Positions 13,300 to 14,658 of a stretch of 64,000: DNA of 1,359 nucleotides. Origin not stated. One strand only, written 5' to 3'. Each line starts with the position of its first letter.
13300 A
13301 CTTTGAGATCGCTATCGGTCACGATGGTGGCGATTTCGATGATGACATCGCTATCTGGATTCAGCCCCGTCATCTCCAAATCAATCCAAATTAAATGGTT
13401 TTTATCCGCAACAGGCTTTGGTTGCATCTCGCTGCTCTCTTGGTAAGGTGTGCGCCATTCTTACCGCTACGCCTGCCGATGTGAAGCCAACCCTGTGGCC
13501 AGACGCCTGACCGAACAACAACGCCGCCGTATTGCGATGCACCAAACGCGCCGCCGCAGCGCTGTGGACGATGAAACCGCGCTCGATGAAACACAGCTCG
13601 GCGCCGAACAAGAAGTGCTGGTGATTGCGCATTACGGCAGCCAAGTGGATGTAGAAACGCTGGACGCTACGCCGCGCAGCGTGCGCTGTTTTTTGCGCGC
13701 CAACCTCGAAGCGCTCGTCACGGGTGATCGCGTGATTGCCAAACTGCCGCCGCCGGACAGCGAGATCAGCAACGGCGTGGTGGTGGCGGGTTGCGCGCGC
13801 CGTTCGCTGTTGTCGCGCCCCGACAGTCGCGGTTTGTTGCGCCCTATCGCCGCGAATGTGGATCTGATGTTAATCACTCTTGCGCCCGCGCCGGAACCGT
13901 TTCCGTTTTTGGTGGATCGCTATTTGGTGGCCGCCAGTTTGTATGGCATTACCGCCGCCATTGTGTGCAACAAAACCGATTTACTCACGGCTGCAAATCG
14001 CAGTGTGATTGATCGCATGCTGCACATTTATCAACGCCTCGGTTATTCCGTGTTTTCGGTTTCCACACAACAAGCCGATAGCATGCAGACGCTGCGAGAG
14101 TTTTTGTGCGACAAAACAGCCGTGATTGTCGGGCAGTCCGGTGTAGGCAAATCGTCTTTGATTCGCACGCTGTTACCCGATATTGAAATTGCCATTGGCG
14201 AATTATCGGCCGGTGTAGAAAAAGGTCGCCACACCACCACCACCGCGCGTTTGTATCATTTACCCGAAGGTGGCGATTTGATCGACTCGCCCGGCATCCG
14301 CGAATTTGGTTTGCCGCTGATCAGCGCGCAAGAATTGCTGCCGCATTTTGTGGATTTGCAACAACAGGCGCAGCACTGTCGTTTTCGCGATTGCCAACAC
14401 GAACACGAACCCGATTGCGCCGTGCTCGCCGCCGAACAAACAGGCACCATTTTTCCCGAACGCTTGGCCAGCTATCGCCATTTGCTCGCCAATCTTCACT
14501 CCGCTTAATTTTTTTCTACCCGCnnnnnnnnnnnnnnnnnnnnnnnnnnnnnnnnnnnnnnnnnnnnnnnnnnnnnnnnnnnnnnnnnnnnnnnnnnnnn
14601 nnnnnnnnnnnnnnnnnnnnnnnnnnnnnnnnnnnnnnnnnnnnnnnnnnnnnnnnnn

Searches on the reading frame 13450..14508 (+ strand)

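Call 35: search_protein_families(library=ncbifam, proteins=[window:13450-14508:+], max_evalue=1e-10)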
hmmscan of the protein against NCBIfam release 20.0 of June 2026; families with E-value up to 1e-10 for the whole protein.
window:13450-14508:+ (352 aa): 3 families
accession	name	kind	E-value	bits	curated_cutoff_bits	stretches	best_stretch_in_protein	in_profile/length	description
NF008931.0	PRK12288.1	equivalog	1.7e-115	385.8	360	1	18-350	4-334/347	small ribosomal subunit biogenesis GTPase RsgA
TIGR00157.1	TIGR00157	equivalog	5.1e-64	216.2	100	1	89-345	1-245/247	ribosome small subunit-dependent GTPase A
NF008932.0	PRK12289.1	equivalog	2.1e-46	158.6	483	1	87-326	57-285/363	small ribosomal subunit biogenesis GTPase RsgA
